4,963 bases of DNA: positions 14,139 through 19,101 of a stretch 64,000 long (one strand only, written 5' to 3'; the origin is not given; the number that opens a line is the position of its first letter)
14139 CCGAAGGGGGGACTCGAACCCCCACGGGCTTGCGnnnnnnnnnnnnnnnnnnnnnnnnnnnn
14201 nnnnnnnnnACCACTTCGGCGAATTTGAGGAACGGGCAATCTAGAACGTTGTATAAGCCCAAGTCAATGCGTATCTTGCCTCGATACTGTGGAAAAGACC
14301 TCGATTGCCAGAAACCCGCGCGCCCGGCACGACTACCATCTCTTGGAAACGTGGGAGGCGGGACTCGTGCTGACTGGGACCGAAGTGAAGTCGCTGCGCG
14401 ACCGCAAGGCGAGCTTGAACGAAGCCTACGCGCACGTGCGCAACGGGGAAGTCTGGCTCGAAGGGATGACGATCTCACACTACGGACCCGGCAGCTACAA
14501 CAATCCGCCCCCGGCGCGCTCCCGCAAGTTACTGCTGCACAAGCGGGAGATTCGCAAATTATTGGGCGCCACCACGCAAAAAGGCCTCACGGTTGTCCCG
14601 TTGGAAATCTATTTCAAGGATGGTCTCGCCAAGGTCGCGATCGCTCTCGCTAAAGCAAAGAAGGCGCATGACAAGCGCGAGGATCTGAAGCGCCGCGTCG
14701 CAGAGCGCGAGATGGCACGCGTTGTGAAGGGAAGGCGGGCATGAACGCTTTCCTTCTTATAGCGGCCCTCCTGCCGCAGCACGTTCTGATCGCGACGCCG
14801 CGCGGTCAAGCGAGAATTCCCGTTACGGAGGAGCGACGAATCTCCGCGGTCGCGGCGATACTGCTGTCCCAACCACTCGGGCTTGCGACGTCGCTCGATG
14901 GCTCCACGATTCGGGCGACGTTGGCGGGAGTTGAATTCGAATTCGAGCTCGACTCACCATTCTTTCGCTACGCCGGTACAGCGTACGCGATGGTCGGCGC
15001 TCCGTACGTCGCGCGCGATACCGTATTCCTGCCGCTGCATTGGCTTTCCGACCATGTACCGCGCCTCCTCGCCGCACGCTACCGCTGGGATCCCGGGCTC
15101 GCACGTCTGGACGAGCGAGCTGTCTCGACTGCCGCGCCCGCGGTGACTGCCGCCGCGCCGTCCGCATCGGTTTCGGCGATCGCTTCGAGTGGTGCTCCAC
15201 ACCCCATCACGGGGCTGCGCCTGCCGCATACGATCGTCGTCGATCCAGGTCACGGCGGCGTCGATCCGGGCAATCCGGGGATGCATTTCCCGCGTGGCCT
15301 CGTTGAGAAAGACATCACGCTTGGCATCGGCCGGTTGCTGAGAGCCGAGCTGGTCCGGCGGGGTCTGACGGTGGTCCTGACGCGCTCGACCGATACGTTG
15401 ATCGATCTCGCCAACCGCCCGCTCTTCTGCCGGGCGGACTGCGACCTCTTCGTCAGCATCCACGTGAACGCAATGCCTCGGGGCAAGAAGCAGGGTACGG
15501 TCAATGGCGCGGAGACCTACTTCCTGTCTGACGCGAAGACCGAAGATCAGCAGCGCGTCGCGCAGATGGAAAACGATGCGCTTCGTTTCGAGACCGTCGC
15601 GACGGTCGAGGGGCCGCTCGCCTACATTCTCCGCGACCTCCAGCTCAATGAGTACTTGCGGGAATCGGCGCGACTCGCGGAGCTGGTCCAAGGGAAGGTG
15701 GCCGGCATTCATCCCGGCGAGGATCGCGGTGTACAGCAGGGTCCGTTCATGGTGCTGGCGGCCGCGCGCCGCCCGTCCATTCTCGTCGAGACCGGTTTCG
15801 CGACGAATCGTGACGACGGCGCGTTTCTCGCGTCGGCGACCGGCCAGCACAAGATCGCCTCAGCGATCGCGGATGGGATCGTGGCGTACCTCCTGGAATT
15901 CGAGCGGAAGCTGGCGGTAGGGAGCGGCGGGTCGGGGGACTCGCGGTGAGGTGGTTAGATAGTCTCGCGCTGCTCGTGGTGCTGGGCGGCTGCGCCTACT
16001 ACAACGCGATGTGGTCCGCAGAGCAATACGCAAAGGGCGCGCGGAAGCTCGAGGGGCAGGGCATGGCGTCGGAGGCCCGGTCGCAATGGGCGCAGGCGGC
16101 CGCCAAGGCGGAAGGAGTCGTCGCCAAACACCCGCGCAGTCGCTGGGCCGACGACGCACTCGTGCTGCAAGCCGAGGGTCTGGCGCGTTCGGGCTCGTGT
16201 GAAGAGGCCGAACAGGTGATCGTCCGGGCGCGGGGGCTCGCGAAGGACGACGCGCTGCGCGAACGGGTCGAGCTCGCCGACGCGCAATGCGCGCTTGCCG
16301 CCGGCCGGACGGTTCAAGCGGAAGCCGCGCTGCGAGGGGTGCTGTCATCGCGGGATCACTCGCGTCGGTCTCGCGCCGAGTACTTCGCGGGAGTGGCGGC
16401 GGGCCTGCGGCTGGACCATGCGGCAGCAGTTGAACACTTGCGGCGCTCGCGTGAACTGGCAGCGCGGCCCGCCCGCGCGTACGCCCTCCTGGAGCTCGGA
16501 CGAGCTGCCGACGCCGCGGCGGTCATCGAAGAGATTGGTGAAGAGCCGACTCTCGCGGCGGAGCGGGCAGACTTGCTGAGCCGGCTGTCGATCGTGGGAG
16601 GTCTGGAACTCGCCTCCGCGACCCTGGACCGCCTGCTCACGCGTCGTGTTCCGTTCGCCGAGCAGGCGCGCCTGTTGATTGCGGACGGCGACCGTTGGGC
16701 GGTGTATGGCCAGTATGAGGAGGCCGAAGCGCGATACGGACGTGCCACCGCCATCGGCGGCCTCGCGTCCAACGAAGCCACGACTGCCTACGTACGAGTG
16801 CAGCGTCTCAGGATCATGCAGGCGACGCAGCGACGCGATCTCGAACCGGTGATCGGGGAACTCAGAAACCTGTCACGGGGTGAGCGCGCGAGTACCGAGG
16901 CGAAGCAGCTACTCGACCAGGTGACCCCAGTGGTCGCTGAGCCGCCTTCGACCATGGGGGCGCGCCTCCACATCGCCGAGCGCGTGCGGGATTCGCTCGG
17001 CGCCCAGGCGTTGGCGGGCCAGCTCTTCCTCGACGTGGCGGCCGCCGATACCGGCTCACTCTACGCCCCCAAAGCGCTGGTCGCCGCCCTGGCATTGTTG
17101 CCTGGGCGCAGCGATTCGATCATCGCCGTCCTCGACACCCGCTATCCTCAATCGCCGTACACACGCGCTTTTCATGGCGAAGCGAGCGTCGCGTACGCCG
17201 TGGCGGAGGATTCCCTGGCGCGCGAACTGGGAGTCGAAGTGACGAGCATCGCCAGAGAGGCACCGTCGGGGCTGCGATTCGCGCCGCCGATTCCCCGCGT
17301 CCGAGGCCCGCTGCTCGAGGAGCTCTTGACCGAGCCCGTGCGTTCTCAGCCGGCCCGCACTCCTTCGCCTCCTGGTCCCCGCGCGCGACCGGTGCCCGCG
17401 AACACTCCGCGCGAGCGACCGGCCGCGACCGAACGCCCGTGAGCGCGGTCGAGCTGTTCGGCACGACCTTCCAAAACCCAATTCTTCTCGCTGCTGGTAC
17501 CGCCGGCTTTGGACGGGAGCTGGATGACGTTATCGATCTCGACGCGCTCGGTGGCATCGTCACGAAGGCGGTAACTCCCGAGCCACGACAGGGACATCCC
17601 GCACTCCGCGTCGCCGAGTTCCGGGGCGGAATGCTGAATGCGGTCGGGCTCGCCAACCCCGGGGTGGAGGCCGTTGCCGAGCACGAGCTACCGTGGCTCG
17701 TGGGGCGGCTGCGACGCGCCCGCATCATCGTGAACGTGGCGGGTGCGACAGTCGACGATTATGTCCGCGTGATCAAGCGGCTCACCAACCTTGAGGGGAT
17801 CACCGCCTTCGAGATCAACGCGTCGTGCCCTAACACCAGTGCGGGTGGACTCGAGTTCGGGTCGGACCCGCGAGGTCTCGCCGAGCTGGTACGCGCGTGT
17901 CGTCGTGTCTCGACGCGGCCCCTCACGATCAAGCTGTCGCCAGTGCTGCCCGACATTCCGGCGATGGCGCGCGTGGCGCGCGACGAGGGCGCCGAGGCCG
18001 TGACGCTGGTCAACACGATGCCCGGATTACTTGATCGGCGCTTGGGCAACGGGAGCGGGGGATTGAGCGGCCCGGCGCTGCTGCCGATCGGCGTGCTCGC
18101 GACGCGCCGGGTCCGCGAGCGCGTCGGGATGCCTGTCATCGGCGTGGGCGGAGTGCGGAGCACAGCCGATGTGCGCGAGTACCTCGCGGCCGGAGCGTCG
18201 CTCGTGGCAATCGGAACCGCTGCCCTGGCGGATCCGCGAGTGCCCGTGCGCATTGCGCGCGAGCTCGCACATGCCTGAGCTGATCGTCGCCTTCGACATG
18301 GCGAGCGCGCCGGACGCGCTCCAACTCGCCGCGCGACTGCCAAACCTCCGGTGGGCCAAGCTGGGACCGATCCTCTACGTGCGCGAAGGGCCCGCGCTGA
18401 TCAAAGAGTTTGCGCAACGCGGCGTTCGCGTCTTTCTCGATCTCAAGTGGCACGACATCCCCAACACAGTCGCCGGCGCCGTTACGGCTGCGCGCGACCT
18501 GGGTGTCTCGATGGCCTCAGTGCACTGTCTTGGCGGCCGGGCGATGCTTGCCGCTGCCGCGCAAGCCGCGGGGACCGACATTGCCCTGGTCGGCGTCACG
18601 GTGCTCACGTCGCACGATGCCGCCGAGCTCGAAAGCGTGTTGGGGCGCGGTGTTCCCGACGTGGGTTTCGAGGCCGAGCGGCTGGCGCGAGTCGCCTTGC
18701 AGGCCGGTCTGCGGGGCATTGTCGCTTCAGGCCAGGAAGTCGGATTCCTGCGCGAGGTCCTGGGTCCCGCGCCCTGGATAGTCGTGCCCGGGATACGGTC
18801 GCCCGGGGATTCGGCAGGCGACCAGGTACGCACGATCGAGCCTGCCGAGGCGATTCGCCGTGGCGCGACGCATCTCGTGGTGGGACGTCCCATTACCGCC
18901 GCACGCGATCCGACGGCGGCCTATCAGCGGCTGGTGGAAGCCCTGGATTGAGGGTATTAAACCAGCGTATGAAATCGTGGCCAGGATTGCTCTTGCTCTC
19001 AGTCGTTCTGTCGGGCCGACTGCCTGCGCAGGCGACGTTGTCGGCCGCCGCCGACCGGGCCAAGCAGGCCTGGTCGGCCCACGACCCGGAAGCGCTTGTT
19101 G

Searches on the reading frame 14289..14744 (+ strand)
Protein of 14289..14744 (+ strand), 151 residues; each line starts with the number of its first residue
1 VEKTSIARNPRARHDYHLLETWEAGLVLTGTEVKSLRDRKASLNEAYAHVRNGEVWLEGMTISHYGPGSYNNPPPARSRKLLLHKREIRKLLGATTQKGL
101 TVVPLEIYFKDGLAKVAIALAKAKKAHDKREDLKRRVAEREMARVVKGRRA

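Call 20: search_protein_families(library=pfam, proteins=[window:14289-14744:+], max_evalue=0.001)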
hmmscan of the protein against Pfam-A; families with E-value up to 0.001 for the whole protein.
window:14289-14744:+ (151 aa): 1 family
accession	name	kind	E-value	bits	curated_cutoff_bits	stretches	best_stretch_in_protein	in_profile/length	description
PF01668.23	SmpB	-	7.3e-58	195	27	1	6-147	1-142/143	SmpB protein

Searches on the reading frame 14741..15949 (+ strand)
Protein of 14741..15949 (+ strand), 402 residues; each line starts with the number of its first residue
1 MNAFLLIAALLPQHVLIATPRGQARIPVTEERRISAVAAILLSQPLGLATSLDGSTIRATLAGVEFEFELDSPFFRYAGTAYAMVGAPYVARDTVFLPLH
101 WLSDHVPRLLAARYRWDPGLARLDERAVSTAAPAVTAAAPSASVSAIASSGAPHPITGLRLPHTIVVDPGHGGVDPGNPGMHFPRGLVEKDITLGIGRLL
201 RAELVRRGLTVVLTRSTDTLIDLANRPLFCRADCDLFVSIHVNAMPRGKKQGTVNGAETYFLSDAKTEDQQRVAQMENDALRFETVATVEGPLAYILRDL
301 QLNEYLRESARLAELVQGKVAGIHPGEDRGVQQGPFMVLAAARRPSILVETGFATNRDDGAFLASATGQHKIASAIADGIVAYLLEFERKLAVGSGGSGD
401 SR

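Call 20: search_protein_families(library=pfam, proteins=[window:14741-15949:+], max_evalue=0.001)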
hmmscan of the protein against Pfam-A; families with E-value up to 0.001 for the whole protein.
window:14741-15949:+ (402 aa): 1 family
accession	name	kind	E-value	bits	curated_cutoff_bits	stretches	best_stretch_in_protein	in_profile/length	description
PF01520.23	Amidase_3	-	7e-42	143.9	27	1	165-380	1-172/174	N-acetylmuramoyl-L-alanine amidase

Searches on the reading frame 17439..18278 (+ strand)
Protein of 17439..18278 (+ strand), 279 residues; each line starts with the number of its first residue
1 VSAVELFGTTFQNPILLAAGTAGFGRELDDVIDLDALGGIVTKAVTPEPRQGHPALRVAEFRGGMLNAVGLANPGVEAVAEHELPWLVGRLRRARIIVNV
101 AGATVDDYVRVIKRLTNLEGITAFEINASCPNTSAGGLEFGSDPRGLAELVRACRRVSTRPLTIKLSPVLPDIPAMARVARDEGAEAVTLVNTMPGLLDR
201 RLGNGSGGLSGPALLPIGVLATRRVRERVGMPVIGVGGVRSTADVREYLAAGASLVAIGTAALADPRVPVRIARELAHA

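Call 20: search_protein_families(library=pfam, proteins=[window:17439-18278:+], max_evalue=0.001)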
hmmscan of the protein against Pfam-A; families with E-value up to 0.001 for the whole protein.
window:17439-18278:+ (279 aa): 4 families
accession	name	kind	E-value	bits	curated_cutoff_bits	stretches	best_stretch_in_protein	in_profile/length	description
PF01180.27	DHO_dh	-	5.5e-66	223.2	27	1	3-278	3-289/291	Dihydroorotate dehydrogenase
PF00977.27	His_biosynth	-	3.9e-07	30.2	23.6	1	223-275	66-118/228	Histidine biosynthesis protein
PF01207.24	Dus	-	1.9e-05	24.4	20.4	0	223-268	177-223/311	Dihydrouridine synthase (Dus)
PF00478.31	IMPDH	-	0.00092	18.7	25.6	0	220-260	197-237/345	IMP dehydrogenase / GMP reductase domain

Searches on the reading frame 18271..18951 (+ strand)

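Call 20: search_protein_families(library=pfam, proteins=[window:18271-18951:+], max_evalue=0.001)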
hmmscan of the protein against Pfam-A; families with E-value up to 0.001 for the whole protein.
window:18271-18951:+ (226 aa): 1 family
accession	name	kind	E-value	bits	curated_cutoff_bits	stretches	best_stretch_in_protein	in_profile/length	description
PF00215.30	OMPdecase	-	3.1e-47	161.7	27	1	2-220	1-220/221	Orotidine 5'-phosphate decarboxylase / HUMPS family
